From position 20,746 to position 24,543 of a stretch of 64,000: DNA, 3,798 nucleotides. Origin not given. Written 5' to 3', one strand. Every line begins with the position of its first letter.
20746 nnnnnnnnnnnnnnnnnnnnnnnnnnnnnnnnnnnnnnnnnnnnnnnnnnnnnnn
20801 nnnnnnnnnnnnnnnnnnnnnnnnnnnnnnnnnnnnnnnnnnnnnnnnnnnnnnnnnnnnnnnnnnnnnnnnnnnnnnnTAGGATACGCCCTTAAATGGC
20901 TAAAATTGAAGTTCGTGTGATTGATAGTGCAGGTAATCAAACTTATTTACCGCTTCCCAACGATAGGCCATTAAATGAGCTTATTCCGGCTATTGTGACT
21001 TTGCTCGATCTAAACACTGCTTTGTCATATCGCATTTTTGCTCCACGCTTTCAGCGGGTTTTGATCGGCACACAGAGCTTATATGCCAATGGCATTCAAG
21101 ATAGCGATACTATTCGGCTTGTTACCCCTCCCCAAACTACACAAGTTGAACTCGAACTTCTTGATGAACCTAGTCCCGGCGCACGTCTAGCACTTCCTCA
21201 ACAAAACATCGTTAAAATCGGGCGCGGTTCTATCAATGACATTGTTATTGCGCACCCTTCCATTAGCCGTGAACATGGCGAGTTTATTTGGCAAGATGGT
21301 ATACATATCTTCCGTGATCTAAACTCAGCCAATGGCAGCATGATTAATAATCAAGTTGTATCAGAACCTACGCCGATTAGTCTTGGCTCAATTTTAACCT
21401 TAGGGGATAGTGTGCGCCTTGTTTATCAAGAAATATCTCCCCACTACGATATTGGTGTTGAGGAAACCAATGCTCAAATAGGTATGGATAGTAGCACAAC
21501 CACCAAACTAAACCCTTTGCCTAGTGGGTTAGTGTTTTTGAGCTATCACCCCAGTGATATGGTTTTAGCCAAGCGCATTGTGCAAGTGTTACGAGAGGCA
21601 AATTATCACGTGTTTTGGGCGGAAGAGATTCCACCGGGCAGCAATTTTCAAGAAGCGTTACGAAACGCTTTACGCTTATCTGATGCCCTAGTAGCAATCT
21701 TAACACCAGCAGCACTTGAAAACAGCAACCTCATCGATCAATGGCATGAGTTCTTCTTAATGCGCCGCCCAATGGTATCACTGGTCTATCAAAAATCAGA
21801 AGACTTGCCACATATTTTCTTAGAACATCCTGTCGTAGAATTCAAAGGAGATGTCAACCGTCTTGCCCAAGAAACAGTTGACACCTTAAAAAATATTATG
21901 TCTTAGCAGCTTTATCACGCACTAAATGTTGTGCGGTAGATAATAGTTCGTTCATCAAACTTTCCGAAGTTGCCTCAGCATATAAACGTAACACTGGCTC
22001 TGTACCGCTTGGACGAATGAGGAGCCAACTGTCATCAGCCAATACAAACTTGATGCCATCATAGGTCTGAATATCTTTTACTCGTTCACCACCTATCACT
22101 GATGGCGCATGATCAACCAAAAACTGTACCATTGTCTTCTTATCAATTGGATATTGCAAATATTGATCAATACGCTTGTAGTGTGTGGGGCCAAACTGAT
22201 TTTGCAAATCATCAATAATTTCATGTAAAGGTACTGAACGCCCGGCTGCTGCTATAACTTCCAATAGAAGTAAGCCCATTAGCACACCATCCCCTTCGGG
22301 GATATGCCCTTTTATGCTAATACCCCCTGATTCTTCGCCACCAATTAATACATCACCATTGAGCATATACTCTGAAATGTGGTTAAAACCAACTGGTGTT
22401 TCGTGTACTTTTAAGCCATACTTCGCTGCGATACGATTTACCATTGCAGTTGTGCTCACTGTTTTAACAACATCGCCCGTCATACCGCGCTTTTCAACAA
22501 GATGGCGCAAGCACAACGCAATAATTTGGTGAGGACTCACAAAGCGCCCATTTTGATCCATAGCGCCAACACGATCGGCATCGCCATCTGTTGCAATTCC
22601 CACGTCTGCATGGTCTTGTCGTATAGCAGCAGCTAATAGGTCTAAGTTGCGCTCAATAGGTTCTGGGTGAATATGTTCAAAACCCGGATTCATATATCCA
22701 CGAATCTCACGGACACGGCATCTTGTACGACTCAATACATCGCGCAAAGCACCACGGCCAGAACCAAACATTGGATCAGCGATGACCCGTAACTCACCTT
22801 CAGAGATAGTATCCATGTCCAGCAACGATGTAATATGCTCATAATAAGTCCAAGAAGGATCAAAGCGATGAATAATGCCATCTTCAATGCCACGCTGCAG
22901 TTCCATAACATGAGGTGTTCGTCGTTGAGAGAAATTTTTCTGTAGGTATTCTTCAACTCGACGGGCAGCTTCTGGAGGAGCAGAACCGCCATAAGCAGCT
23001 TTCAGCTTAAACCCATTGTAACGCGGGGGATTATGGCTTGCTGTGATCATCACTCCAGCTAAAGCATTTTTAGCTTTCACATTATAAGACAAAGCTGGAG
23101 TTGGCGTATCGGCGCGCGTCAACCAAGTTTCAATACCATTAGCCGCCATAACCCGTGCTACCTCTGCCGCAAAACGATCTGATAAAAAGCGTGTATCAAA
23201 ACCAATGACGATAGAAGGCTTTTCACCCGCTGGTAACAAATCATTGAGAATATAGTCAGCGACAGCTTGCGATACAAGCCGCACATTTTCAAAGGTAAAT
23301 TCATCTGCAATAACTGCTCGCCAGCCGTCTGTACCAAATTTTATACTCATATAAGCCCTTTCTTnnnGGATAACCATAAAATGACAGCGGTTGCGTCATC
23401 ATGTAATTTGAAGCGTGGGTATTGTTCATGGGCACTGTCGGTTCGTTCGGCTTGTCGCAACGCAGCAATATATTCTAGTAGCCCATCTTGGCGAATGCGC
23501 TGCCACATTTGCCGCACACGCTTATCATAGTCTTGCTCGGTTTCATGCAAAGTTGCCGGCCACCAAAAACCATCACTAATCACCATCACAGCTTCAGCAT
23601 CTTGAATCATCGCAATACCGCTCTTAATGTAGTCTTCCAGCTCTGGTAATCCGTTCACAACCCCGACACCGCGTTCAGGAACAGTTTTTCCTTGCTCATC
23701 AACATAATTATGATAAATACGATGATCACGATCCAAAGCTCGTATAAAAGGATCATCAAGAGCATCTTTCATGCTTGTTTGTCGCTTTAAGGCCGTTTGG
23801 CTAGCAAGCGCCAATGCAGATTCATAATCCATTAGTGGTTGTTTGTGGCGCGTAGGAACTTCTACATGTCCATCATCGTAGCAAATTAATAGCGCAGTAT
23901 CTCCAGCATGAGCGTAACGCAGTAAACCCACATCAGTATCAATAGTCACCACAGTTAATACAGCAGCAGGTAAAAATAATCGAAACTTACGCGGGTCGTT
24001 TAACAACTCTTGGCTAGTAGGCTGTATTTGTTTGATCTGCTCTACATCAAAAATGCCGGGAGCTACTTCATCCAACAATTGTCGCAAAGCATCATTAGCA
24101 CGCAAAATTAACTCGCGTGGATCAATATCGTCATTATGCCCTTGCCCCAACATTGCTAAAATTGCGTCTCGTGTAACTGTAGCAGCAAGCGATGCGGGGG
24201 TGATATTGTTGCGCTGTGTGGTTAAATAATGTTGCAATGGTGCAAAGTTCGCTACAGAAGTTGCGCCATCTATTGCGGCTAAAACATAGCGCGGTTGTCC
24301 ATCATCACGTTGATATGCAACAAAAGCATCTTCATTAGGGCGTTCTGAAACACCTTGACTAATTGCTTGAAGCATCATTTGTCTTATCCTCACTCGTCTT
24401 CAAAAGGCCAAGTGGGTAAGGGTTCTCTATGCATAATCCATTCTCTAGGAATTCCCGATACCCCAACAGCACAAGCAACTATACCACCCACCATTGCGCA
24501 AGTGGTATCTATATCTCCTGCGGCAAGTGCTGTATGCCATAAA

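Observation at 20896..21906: Beta-grasp (YukD/ubiquitin-like) - FHA - TIR three-domain protein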

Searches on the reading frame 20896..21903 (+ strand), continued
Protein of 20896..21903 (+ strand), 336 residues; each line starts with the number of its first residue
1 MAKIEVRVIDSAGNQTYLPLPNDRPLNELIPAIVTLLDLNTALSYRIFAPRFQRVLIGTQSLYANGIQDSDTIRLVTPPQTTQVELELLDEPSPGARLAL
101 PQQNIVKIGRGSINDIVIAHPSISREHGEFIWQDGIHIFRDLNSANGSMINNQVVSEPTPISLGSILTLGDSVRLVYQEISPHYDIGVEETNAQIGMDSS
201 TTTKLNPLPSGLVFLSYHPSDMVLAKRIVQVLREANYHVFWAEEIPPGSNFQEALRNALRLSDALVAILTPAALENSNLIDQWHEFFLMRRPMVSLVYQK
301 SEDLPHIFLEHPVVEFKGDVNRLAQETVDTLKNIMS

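Call 34: search_protein_families(library=pfam, alignment_id=A1, max_evalue=0.01)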
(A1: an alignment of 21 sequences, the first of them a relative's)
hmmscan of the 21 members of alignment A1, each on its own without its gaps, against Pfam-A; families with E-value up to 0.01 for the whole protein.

A. member 1, P0001 (336 aa): 4 families
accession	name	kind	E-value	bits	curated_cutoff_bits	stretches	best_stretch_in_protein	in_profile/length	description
PF00498.31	FHA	-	1.1e-15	58.2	20.7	1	106-170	1-67/67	FHA domain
PF13676.11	TIR_2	-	1.1e-14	55.5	28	1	213-306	1-99/122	TIR domain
PF16697.10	Yop-YscD_cpl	-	3.8e-07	30.7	33.2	1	93-171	7-85/94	Inner membrane component of T3SS, cytoplasmic domain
PF08817.16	YukD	-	9.6e-05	23.5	27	1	11-75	8-76/76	WXG100 protein secretion system (Wss), protein YukD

B. families by the number of members that match (of 21 scanned): 9 families
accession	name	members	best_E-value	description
PF00498.31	FHA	21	1.1e-17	FHA domain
PF13676.11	TIR_2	21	1.4e-16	TIR domain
PF16697.10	Yop-YscD_cpl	21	6.5e-12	Inner membrane component of T3SS, cytoplasmic domain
PF08817.16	YukD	15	7.7e-07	WXG100 protein secretion system (Wss), protein YukD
PF17913.6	FHA_2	2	0.0015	FHA domain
PF01094.35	ANF_receptor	2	0.0063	Receptor family ligand binding region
PF10137.14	CAP12-PCTIR_TIR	1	0.0054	CAP12/Pycsar effector protein, TIR domain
PF01582.25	TIR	1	0.0062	TIR domain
PF08937.16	ThsB_TIR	1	0.0086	Thoeris protein ThsB, TIR-like domain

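Call 40: find_related_loci(query=A1, collection=genome_contigs, flank=8000)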
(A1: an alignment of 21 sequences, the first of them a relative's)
Query A1 (336 aa) in genome_contigs; peptide patterns used: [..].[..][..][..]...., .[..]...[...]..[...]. (x = any residue, [..] = any of these).
52 stretches matched a pattern; 17 encode a relative of the query (tblastn E <= 1e-3); 17 distinct loci.
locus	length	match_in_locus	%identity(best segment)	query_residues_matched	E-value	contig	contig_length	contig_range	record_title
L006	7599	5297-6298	79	1-335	0e+0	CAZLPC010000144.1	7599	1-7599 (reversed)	MAG TPA_asm: uncultured Anaerolineae bacterium isolate SRP072547_co1_26 genome assembly, contig: NODE_20498_length_7599_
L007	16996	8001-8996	56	1-332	3e-124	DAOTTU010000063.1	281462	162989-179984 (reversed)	MAG TPA_asm: Anaerolineae bacterium isolate F14_21 k111_4070557, whole genome shotgun sequence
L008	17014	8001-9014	51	1-335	2e-112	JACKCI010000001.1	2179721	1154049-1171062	MAG: Anaerolineales bacterium isolate HK-STAS-CHLO-43 HK-STAS-CHLO-43_1, whole genome shotgun sequence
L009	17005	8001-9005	52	1-328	7e-112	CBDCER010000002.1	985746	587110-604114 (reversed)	MAG: Aggregatilineales bacterium isolate 40d8095f-e3e6-4e4c-932d-ac8bc0a239c2 genome assembly, contig: contig_2, whole g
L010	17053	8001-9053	45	1-335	1e-97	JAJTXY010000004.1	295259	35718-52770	MAG: Anaerolineae bacterium isolate DTUCFX7 4-Genome24, whole genome shotgun sequence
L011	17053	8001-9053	45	1-335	2e-97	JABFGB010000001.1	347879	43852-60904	MAG: Chloroflexota bacterium isolate CFX10 c_000000000001, whole genome shotgun sequence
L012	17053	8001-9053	46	1-335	7e-97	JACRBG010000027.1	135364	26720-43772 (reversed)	MAG: Chloroflexi bacterium isolate NC_groundwater_1614_Pr3_B-0.1um_50_13 SR-2_scaffold_141_1653781, whole genome shotgun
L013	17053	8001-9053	45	1-335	1e-96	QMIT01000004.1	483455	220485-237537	MAG: Chloroflexota bacterium isolate CFX5 B_scaffold_4, whole genome shotgun sequence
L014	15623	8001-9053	45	1-335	1e-96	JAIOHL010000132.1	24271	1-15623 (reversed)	MAG: Anaerolineae bacterium isolate MAG_03 contig_125499, whole genome shotgun sequence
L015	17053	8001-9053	44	1-335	9e-95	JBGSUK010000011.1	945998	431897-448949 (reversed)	MAG: Anaerolineae bacterium isolate JTS-AC430 k141_264801, whole genome shotgun sequence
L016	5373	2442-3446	43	1-328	7e-88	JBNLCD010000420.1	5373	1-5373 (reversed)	MAG: Anaerolineae bacterium isolate C2.bin.11.strict NODE_420_length_5373_cov_2.576095, whole genome shotgun sequence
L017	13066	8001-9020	42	1-335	4e-84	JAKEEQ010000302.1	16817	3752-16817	MAG: Chloroflexota bacterium isolate PMV_1.47 PMV_1.47.k101_1223685, whole genome shotgun sequence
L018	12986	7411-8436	54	1-336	1e-116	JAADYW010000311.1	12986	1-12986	MAG: Chloroflexi bacterium isolate TC_152 k99_4815242, whole genome shotgun sequence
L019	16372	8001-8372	27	79-201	3e-11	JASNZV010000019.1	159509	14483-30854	MAG: Caldilineaceae bacterium isolate CHLO-10 HKU-EGSB-CHLO-10_19, whole genome shotgun sequence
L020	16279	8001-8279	35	82-182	2e-9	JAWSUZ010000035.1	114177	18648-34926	MAG: Agarilytica sp. isolate AMN13_PHB_gam1 T50P3HB_contig_69, whole genome shotgun sequence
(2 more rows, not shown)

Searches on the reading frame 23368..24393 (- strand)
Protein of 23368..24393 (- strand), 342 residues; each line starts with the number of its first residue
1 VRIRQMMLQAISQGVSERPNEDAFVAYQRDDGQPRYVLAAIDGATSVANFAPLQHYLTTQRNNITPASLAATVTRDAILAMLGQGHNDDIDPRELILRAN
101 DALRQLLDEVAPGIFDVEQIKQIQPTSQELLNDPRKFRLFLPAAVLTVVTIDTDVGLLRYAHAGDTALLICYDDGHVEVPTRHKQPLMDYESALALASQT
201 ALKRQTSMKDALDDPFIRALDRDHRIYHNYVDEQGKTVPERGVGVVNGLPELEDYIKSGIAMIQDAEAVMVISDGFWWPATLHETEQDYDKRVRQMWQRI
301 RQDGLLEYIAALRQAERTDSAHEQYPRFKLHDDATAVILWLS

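Call 3: search_protein_families(library=pfam, proteins=[window:23368-24393:-], max_evalue=1)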
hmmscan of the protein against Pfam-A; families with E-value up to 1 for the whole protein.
window:23368-24393:- (342 aa): 1 family
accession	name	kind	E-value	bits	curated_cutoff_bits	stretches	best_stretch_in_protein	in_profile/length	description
PF07228.17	SpoIIE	-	0.00016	22.1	25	1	66-188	18-105/192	Stage II sporulation protein E (SpoIIE)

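Call 4: search_protein_families(library=padloc, proteins=[window:23368-24393:-], max_evalue=1)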
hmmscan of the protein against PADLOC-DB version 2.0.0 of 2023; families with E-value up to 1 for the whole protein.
window:23368-24393:- (342 aa): 0 families

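Call 5: search_protein_families(library=ncbifam, proteins=[window:23368-24393:-], max_evalue=1)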
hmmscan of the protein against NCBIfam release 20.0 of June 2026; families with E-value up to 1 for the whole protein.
window:23368-24393:- (342 aa): 0 families

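Call 51: search_solved_structures(query=window:23368-24393:-, max_evalue=1)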
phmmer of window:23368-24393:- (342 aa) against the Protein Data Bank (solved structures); distinct sequences matched with E-value up to 1: 0.

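Call 70: search_solved_structures(query=A5, max_evalue=1, show_alignments=1)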
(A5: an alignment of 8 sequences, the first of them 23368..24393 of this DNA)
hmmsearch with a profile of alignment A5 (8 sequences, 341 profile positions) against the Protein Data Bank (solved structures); distinct sequences matched with E-value up to 1: 2.
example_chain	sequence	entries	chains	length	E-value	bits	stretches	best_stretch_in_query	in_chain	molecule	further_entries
3f3x_A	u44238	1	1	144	0.86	11.7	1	88-120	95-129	Transcriptional regulator, marR family, putative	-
6g6j_A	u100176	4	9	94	0.86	11.7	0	282-339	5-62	Myc proto-oncogene protein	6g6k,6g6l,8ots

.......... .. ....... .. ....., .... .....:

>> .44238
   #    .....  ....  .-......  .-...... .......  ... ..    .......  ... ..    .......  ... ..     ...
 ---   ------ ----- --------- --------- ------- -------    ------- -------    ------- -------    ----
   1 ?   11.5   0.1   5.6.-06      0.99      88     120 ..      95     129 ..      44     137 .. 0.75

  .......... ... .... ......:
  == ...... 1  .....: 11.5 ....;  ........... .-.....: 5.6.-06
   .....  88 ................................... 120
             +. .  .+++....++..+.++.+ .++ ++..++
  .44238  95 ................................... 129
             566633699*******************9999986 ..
